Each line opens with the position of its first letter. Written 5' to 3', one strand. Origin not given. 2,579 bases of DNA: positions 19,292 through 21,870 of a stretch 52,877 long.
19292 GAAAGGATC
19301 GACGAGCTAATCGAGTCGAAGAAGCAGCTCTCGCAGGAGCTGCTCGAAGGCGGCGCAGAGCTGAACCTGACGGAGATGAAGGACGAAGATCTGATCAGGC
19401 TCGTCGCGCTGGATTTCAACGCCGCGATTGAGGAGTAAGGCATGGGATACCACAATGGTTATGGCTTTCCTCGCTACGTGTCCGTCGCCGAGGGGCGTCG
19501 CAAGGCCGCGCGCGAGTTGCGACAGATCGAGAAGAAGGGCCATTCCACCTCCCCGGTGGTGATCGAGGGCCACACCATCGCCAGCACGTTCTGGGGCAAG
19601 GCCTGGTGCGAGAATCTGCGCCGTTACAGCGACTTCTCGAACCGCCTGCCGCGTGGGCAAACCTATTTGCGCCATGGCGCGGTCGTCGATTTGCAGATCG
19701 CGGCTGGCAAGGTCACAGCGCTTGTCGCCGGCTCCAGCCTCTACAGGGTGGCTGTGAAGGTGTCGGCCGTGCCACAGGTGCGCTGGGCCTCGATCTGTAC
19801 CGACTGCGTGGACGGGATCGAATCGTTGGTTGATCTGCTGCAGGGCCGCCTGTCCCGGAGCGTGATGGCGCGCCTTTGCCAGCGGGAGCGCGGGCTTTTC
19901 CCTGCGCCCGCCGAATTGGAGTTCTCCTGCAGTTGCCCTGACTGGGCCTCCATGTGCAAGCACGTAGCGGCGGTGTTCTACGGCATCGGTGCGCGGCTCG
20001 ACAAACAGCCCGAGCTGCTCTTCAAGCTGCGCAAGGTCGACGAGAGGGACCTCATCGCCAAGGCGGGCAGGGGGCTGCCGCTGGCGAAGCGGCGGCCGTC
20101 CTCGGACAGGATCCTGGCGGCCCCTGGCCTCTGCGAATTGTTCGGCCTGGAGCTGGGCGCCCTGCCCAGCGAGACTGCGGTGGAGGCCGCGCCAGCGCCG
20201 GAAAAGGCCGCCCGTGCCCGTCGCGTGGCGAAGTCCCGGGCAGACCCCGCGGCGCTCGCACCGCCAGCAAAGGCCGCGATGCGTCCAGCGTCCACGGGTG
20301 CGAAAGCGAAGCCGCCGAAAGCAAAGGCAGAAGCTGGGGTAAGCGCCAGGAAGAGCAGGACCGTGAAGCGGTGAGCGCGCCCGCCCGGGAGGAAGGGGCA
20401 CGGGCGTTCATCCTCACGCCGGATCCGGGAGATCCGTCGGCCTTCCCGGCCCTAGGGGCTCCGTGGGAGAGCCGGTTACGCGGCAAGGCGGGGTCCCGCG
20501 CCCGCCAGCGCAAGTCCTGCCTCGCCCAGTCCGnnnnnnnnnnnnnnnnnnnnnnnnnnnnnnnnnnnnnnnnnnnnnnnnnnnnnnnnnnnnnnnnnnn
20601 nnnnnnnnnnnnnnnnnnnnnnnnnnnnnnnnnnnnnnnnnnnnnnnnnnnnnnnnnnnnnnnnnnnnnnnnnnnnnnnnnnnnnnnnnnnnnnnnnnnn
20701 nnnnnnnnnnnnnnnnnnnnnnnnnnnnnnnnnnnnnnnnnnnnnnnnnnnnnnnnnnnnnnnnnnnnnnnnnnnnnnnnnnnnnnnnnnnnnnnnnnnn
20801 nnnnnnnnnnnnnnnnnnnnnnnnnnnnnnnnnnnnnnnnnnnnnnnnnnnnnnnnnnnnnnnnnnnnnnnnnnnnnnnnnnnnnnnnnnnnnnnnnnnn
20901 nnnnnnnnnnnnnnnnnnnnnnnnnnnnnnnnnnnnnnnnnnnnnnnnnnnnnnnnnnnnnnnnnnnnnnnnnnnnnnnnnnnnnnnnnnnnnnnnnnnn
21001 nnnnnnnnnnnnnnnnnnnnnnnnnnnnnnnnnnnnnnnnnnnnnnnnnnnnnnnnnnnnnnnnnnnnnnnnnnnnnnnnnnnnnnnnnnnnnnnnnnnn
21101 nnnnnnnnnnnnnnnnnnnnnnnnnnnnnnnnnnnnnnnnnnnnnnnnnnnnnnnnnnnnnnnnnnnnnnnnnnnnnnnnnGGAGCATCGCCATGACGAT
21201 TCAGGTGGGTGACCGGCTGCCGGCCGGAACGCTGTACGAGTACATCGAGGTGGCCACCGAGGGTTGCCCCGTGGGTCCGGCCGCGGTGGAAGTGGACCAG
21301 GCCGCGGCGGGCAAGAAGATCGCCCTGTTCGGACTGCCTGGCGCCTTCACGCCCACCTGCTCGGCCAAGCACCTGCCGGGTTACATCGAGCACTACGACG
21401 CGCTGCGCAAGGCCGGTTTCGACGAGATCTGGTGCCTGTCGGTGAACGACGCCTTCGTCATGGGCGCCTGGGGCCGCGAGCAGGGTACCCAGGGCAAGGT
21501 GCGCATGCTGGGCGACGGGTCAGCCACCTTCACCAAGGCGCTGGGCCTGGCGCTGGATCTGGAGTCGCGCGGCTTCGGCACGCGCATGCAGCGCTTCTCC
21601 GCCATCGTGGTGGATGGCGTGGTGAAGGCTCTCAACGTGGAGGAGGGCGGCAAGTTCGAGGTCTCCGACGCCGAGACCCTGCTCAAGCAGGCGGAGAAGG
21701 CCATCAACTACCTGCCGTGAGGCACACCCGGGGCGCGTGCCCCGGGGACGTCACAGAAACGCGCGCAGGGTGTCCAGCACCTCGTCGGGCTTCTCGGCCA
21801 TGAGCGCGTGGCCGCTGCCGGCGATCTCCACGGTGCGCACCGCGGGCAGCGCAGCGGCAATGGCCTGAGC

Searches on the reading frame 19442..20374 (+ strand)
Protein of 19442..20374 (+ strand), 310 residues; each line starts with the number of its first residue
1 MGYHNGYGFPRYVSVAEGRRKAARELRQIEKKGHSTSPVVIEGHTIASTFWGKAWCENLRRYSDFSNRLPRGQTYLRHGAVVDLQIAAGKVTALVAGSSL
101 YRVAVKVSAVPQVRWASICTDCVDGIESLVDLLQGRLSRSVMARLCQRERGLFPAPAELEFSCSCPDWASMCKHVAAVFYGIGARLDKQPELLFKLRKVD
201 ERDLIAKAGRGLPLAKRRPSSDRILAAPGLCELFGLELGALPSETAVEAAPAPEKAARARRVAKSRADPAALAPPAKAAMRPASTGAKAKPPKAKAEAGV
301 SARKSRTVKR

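Call 13: search_protein_families(library=pfam, proteins=[window:19442-20374:+], max_evalue=0.01)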
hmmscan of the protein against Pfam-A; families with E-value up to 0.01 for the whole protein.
window:19442-20374:+ (310 aa): 1 family
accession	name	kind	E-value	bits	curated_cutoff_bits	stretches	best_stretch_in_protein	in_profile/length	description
PF04434.22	SWIM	-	0.00049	20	19.6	1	162-180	14-35/38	SWIM zinc finger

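Call 64: search_protein_families(library=padloc, proteins=[window:19442-20374:+], max_evalue=0.001)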
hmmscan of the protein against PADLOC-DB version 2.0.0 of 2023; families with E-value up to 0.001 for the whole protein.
window:19442-20374:+ (310 aa): 1 family
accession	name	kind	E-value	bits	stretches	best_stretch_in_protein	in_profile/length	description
PDLC05053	PDC-S62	-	9.4e-07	25.8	0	67-109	21-63/566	-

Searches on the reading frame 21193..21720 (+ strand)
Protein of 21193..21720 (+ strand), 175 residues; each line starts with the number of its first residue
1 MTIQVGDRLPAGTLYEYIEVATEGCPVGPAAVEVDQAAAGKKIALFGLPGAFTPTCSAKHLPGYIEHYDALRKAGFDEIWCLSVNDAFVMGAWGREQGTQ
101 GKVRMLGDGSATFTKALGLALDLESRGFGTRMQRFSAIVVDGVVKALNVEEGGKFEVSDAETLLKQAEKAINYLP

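Call 13: search_protein_families(library=pfam, proteins=[window:21193-21720:+], max_evalue=0.01)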
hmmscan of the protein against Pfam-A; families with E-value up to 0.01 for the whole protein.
window:21193-21720:+ (175 aa): 2 families
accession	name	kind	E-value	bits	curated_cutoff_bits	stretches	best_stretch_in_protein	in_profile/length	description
PF08534.16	Redoxin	-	1.7e-33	116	26.6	1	4-164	1-148/148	Redoxin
PF00578.27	AhpC-TSA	-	8.8e-07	29.3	26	1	32-123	18-104/124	AhpC/TSA family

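Call 15: find_encoding_contigs(protein=window:21193-21720:+, flank=10000, max_places=10)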
Protein window:21193-21720:+ (175 aa): 3 contigs read that carry it; 3 places shown.
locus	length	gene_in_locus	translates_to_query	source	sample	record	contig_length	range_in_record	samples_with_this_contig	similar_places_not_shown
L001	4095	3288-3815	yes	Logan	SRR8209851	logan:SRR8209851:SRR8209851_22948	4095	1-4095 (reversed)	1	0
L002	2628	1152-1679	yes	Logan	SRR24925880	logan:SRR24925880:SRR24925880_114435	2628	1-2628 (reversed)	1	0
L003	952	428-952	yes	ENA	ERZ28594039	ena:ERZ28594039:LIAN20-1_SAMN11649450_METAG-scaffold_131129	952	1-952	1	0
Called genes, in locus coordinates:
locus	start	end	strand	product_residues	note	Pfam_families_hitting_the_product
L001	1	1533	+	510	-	?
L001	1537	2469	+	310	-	-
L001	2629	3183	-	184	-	PF03449:GreA_GreB_N, PF01272:GreA_GreB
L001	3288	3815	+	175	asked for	PF08534:Redoxin, PF00578:AhpC-TSA (weak)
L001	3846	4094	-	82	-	?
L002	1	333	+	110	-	?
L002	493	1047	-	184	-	PF03449:GreA_GreB_N, PF01272:GreA_GreB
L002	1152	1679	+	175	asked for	PF08534:Redoxin, PF00578:AhpC-TSA (weak)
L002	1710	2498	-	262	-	PF00561:Abhydrolase_1, PF00975:Thioesterase, PF12146:Hydrolase_4, PF12697:Abhydrolase_6, PF03096:Ndr (faint)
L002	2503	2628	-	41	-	?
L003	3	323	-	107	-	?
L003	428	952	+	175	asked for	PF08534:Redoxin, PF00578:AhpC-TSA (weak)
